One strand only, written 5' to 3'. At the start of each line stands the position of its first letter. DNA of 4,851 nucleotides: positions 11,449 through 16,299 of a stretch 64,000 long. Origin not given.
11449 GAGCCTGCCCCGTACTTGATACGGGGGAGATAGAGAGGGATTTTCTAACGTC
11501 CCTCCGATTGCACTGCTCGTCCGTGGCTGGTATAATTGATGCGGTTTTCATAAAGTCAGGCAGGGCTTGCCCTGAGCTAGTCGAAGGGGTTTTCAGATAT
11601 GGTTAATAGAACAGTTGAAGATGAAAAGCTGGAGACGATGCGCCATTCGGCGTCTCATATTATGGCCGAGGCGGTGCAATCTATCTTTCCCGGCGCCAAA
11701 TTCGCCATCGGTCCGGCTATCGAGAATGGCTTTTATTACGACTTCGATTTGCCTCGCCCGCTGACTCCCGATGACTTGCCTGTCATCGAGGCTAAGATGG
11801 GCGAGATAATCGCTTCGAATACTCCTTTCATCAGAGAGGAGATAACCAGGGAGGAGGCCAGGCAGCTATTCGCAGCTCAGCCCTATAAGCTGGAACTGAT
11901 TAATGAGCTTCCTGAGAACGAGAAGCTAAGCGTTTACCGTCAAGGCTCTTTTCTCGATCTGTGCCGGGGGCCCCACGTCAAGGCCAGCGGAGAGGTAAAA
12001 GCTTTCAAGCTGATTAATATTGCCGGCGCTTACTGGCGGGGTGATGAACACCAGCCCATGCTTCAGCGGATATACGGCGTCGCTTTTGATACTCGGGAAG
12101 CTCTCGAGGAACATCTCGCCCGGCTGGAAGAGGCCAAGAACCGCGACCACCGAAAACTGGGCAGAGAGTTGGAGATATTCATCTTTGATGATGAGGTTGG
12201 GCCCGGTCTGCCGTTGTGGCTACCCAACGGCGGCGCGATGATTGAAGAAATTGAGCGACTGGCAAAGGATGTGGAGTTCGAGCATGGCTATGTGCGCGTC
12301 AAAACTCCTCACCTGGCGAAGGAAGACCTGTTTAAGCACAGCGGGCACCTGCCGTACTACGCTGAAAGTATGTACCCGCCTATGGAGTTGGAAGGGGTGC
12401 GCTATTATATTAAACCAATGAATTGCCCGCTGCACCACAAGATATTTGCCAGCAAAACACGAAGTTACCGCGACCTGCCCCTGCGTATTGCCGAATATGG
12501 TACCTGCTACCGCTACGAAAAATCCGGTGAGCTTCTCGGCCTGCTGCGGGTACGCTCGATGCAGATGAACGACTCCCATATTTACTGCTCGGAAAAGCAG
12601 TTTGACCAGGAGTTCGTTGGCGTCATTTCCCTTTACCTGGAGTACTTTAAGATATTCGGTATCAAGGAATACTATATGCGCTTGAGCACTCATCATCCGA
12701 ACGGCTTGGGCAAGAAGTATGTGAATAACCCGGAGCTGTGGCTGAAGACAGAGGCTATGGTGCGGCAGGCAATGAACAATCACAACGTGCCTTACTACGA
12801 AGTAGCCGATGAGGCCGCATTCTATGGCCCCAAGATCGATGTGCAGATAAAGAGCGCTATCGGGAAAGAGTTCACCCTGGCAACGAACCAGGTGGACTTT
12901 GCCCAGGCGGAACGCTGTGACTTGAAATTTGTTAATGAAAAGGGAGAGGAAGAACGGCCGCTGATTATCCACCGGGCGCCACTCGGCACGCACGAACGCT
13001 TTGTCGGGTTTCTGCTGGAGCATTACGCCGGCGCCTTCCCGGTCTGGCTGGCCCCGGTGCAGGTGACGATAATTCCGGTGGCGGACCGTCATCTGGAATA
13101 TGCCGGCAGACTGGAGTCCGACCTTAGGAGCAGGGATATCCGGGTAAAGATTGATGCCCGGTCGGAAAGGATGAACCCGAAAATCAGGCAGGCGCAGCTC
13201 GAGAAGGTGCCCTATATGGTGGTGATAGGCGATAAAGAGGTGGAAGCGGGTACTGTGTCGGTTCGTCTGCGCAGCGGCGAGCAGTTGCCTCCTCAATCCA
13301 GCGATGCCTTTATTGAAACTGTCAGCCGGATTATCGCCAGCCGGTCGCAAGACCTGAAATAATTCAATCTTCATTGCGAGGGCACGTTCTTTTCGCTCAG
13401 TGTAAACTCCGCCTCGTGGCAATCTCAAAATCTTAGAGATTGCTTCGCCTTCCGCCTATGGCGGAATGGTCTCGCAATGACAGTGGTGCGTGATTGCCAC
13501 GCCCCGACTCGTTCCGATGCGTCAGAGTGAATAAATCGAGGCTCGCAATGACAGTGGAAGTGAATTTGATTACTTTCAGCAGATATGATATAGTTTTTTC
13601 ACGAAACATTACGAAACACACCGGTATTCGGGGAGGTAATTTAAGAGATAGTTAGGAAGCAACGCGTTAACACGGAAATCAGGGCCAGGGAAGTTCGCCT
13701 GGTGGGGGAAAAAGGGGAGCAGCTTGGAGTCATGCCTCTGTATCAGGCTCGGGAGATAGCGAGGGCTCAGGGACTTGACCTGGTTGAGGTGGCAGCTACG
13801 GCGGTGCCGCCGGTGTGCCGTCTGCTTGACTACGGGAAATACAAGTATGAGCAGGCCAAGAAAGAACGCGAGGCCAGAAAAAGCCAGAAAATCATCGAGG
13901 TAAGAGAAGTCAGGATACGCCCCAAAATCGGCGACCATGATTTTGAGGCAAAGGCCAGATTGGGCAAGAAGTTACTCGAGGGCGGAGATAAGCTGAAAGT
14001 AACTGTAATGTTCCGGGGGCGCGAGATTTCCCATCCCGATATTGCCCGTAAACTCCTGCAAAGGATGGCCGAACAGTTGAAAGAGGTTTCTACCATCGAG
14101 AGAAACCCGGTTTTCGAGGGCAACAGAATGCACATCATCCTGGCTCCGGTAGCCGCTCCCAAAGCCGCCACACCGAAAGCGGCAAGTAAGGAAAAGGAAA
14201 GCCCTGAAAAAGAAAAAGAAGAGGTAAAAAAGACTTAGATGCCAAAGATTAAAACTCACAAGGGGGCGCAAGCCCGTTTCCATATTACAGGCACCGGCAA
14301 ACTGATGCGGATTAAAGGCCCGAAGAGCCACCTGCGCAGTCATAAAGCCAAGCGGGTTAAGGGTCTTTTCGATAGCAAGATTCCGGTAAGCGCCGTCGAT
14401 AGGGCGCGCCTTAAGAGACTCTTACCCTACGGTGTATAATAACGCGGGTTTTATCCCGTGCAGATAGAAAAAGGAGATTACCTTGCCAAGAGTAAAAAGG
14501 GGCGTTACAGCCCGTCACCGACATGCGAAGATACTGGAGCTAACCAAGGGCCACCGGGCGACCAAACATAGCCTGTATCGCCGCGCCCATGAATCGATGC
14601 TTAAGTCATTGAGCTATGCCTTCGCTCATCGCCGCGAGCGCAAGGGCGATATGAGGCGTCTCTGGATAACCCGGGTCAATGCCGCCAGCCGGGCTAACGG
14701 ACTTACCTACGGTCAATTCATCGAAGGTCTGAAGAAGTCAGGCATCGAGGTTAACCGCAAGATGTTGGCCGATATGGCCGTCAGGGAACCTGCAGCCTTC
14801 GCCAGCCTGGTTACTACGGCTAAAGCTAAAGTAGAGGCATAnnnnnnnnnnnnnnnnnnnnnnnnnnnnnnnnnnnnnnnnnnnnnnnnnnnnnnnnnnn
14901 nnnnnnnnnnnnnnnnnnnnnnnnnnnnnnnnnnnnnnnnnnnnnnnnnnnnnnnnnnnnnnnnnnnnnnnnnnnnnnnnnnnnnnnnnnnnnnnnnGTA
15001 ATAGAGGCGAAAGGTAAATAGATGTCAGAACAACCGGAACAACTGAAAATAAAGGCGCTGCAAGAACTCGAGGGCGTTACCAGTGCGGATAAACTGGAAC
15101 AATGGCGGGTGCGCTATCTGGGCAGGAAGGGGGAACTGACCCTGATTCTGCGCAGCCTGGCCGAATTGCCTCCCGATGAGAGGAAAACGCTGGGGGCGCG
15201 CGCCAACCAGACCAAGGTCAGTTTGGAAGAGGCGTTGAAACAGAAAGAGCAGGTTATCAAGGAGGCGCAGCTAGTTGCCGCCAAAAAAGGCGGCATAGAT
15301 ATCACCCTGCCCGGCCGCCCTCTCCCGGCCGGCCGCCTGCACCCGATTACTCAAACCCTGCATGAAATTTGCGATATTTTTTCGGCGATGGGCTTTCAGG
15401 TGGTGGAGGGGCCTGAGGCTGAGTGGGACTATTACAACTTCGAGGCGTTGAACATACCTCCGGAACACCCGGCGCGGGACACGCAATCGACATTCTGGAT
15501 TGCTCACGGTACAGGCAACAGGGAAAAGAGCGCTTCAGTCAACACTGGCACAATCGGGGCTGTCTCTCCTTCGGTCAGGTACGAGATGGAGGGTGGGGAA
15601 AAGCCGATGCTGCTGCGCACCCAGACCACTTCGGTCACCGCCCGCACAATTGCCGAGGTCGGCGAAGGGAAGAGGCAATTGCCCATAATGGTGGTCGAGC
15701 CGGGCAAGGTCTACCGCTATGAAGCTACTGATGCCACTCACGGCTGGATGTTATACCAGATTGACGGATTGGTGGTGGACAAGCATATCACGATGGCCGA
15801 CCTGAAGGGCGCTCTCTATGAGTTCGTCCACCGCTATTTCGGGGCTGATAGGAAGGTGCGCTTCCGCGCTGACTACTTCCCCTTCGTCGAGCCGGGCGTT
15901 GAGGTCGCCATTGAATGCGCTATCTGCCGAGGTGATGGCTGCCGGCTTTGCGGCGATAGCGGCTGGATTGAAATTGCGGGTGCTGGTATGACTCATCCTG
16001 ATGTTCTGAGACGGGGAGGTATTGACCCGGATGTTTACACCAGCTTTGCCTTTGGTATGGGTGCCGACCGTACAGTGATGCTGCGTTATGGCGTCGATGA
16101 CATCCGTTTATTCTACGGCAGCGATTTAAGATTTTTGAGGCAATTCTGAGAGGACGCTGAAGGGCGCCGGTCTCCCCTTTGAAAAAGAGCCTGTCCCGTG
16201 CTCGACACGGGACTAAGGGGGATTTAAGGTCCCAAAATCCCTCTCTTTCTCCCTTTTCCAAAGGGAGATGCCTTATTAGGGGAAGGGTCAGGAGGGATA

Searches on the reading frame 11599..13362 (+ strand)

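Call 39: search_protein_families(library=pfam, proteins=[window:11599-13362:+], max_evalue=0.00001)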
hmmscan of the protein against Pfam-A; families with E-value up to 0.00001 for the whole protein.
window:11599-13362:+ (587 aa): 3 families
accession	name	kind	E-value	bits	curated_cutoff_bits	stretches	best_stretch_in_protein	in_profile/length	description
PF00587.30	tRNA-synt_2b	-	1.5e-40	139.6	29.3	1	267-476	9-179/179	tRNA synthetase class II core domain (G, H, P, S and T)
PF03129.25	HGTP_anticodon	-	4e-21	75.4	21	1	488-567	1-83/94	Anticodon binding domain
PF07973.19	tRNA_SAD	-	5.9e-15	55.4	24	1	110-159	1-44/44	Threonyl and Alanyl tRNA synthetase second additional domain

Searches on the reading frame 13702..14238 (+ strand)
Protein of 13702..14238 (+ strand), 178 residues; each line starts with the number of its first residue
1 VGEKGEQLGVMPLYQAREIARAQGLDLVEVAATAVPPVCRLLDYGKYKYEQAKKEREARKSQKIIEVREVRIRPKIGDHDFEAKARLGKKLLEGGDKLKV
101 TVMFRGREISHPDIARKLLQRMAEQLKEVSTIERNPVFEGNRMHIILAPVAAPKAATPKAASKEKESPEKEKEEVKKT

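Call 39: search_protein_families(library=pfam, proteins=[window:13702-14238:+], max_evalue=0.00001)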
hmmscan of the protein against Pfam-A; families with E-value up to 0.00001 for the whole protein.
window:13702-14238:+ (178 aa): 2 families
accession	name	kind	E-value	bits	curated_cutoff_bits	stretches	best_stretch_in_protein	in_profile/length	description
PF00707.27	IF3_C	-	1.7e-30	105.2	34.8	1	65-149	1-85/86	Translation initiation factor IF-3, C-terminal domain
PF05198.21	IF3_N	-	9.3e-25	87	26.9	1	2-58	14-70/70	Translation initiation factor IF-3, N-terminal domain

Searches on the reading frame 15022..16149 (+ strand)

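Call 39: search_protein_families(library=pfam, proteins=[window:15022-16149:+], max_evalue=0.00001)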
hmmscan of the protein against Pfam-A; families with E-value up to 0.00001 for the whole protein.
window:15022-16149:+ (375 aa): 2 families
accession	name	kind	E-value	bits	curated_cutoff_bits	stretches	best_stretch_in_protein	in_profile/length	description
PF01409.25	tRNA-synt_2d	-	1.6e-88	296.8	19.8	1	92-375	2-246/246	tRNA synthetases class II core domain (F)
PF02912.23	Phe_tRNA-synt_N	-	1.1e-21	77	22.3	1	21-84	2-65/69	Aminoacyl tRNA synthetase class II, N-terminal domain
